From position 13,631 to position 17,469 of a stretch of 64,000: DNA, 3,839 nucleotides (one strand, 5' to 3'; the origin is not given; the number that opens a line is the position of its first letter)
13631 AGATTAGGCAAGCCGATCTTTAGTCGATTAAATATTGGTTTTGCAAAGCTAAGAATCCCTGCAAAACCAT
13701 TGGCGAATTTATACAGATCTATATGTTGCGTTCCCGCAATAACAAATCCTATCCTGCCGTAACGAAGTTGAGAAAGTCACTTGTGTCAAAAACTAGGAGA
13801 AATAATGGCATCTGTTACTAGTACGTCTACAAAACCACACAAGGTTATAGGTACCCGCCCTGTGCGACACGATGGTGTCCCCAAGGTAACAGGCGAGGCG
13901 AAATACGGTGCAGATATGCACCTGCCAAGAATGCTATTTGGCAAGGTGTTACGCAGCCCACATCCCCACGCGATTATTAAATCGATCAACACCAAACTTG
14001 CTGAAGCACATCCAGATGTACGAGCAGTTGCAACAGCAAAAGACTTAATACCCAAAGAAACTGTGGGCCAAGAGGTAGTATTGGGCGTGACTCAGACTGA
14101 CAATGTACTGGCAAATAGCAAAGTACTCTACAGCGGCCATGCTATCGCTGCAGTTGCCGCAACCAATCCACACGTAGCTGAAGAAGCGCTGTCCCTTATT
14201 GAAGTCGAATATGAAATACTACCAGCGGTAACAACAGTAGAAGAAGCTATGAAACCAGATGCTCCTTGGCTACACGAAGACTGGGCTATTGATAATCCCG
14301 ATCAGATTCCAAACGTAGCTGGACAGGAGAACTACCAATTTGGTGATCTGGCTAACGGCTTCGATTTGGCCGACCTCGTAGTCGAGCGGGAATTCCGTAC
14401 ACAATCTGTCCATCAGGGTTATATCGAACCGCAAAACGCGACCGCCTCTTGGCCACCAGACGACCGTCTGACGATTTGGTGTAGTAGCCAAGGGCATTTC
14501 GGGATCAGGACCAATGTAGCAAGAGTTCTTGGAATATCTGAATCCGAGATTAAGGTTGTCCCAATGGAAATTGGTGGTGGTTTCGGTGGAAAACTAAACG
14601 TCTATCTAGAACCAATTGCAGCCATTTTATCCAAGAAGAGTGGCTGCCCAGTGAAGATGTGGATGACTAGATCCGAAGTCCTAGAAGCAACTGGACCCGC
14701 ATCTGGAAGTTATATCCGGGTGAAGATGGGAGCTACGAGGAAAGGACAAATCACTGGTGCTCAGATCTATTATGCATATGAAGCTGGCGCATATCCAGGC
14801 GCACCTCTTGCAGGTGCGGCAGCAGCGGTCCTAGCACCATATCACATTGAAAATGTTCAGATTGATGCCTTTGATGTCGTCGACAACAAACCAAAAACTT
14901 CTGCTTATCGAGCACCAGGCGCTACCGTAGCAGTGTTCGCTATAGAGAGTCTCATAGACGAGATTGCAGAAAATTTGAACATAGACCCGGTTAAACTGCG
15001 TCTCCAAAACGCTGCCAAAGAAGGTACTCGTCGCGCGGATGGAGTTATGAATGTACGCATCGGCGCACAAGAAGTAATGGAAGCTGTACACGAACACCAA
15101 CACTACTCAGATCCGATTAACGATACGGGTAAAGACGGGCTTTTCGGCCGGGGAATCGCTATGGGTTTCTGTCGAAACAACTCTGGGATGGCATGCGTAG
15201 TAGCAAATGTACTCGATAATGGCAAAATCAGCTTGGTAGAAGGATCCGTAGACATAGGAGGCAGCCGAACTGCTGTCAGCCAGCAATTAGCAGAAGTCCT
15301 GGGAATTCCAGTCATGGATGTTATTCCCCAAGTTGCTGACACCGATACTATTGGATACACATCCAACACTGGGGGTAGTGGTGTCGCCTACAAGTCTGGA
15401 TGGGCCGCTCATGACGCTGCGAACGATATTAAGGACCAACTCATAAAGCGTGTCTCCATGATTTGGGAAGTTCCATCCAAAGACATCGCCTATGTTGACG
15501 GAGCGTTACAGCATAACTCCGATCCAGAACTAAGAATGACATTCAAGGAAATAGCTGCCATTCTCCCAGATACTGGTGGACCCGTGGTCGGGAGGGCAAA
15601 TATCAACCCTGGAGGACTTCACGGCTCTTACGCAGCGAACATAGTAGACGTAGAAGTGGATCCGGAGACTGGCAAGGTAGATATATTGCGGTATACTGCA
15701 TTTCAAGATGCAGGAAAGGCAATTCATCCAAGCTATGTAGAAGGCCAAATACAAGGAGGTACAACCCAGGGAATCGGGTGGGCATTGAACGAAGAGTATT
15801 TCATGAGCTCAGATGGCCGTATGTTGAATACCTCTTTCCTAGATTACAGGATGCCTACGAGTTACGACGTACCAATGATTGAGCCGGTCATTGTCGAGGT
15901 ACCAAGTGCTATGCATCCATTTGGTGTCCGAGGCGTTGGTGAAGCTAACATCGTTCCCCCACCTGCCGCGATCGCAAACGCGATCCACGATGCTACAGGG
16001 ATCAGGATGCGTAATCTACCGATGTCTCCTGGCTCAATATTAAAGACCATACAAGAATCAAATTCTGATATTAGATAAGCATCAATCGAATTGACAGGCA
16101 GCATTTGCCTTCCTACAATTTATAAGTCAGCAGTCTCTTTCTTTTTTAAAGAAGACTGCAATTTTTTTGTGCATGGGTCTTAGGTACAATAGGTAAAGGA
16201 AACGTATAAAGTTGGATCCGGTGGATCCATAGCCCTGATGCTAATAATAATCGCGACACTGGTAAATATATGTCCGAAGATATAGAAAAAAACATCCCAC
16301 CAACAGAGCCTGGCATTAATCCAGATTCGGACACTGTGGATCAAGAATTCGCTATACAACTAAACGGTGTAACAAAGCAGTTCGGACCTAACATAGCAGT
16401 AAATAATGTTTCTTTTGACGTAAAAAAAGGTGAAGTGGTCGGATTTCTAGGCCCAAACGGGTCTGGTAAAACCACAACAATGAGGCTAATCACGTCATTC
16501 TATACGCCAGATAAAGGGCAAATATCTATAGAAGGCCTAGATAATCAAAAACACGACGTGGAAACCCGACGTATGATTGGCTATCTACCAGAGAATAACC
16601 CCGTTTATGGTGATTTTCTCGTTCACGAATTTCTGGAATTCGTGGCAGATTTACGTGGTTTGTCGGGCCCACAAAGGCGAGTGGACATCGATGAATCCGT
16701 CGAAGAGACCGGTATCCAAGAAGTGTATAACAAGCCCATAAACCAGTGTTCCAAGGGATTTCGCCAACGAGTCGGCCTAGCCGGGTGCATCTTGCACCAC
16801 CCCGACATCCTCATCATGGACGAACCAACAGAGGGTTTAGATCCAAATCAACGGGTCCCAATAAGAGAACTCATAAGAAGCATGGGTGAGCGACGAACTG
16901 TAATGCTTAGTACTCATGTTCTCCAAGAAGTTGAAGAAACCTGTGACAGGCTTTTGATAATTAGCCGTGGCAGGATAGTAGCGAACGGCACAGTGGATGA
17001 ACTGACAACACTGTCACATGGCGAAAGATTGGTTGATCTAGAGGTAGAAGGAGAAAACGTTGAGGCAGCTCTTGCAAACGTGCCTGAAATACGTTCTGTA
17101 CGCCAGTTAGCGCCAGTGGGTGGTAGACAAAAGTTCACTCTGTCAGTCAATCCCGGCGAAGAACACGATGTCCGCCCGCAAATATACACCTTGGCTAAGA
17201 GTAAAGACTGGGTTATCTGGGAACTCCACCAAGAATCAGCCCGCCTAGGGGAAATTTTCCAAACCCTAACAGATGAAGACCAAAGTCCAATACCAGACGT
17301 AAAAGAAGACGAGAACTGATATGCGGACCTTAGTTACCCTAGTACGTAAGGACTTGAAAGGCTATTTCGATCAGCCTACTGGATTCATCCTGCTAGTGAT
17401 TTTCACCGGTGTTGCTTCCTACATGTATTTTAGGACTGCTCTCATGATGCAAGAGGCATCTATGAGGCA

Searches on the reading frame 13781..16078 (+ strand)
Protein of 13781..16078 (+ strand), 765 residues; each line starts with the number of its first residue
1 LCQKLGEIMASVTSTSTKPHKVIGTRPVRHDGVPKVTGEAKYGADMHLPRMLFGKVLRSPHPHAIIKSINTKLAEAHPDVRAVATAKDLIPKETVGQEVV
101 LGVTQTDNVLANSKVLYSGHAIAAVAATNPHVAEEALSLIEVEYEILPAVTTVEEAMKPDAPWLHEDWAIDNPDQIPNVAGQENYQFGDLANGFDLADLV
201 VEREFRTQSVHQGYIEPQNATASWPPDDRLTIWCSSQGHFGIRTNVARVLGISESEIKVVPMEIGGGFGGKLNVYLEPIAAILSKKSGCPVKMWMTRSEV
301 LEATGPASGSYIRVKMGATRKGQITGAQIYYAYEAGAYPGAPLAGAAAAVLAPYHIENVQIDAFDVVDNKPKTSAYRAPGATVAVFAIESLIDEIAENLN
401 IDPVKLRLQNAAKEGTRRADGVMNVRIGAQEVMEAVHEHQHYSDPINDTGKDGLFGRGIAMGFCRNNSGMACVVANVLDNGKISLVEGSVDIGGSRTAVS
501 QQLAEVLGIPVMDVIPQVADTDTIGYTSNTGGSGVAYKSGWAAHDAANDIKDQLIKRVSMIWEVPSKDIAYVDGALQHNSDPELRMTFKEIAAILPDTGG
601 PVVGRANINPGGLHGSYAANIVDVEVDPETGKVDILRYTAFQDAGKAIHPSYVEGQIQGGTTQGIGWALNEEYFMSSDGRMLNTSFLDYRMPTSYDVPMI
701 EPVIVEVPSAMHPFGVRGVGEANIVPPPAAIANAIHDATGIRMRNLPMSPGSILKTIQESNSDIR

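Call 15: search_protein_families(library=ncbifam, proteins=[window:13781-16078:+], max_evalue=0.00001)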
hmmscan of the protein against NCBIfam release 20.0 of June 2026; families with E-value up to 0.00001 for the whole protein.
window:13781-16078:+ (765 aa): 13 families
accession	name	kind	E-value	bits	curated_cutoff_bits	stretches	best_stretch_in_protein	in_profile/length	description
TIGR03194.1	4hydrxCoA_A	equivalog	3.1e-137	459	994.55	1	30-755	4-744/746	4-hydroxybenzoyl-CoA reductase subunit alpha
NF043082.1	XdhA_XDHase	equivalog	9.3e-132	440.7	780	1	23-760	1-755/758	xanthine dehydrogenase subunit XdhA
NF007426.0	PRK09970.1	equivalog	8.6e-129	430.8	916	1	21-759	4-757/761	xanthine dehydrogenase molybdenum-binding subunit XdhA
NF041018.1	glyceraldDH_alpha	equivalog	2.6e-110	370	790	1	24-753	4-740/741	glyceraldehyde dehydrogenase subunit alpha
TIGR03196.1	pucD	equivalog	4.5e-106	356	783.65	1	25-753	4-754/763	xanthine dehydrogenase subunit D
TIGR02416.1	CO_dehy_Mo_lg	equivalog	1.1e-92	311.4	991.15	2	36-413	6-396/770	aerobic carbon-monoxide dehydrogenase large subunit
NF040766.1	CODH_aero_grp5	exception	2.8e-89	300.3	950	2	21-593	3-592/785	aerobic carbon-monoxide dehydrogenase large subunit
NF041671.1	peri_hyde_PaoC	equivalog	5e-89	299.6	1180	1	16-758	11-732/735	aldehyde oxidoreductase molybdenum-binding subunit PaoC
TIGR03311.1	Se_dep_XDH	equivalog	4.3e-88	296.3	830.45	2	17-557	156-681/848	selenium-dependent xanthine dehydrogenase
NF045668.1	pterin_aldehy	equivalog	9.2e-88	295.3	1100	1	11-757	163-904/905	molybdopterin-dependent aldehyde oxidoreductase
TIGR03313.1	Se_sel_red_Mo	hypoth_equivalog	3.4e-80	269.9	1101.9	2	178-758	352-950/951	molybdopterin-dependent oxidoreductase Mo/Fe-S-binding subunit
TIGR02965.1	xanthine_xdhB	equivalog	1.3e-72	245.1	849.5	2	28-592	5-567/758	xanthine dehydrogenase molybdopterin binding subunit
TIGR02969.1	mam_aldehyde_ox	subfamily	1.8e-35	121.8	1912.3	1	18-739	571-1279/1330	aldehyde oxidase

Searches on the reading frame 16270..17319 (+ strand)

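Call 16: search_protein_families(library=ncbifam, proteins=[window:16270-17319:+], max_evalue=1e-15)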
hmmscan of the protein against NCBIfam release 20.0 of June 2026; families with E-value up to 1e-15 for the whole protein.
window:16270-17319:+ (349 aa): 138 families (the best 25 are shown)
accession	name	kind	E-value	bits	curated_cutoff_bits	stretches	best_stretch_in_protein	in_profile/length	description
TIGR03522.1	GldA_ABC_ATP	equivalog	3.2e-93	312.5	402.6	1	28-334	2-301/301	gliding motility-associated ABC transporter ATP-binding subunit GldA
TIGR01188.1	drrA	subfamily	6.6e-61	206.2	312.45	1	36-334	1-301/302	daunorubicin resistance ABC transporter, ATP-binding protein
NF033858.1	ABC2_perm_RbbA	equivalog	8.7e-54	182.7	1050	1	16-254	254-493/909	ribosome-associated ATPase/putative transporter RbbA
TIGR03864.1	PQQ_ABC_ATP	hypoth_equivalog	8.8e-49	166.1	302.25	1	28-254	1-228/236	ABC transporter, ATP-binding subunit, PQQ-dependent alcohol dehydrogenase system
NF010060.0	PRK13537.1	equivalog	3.5e-47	160.8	521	1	23-266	10-252/314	nodulation factor ABC transporter ATP-binding protein NodI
TIGR03740.1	galliderm_ABC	subfamily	1.2e-45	156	309.75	1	30-244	2-210/223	lantibiotic protection ABC transporter ATP-binding subunit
NF010059.0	PRK13536.1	equivalog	1.3e-43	149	549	1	25-255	40-271/342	nodulation factor ABC transporter ATP-binding protein NodI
TIGR01288.1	nodI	equivalog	7.8e-42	143.3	424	1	26-265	2-240/303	nodulation factor ABC transporter ATP-binding protein NodI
TIGR04406.1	LPS_export_lptB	equivalog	1.3e-41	142.5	240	1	30-246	3-223/239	LPS export ABC transporter ATP-binding protein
TIGR04520.1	ECF_ATPase_1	equivalog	5.6e-37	127.6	315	1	31-258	3-234/269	energy-coupling factor transporter ATPase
TIGR03375.1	type_I_sec_LssB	subfamily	1.4e-36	126.1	693.1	1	29-246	466-689/696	type I secretion system permease/ATPase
TIGR01186.1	proV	subfamily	2e-36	125.9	326.6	1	37-278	2-248/363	betaine/proline/choline family ABC transporter ATP-binding protein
TIGR00968.1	3a0106s01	subfamily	2.4e-36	125.4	342.75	1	29-246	1-219/237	sulfate ABC transporter ATP-binding protein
NF047565.1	PSM_export_PmtA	equivalog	1.3e-33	116.5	350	1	28-246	2-216/282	phenol-soluble modulin export ABC transporter ATP-binding protein PmtA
TIGR04521.1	ECF_ATPase_2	equivalog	1.4e-33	116.2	330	1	42-258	19-243/279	energy-coupling factor transporter ATPase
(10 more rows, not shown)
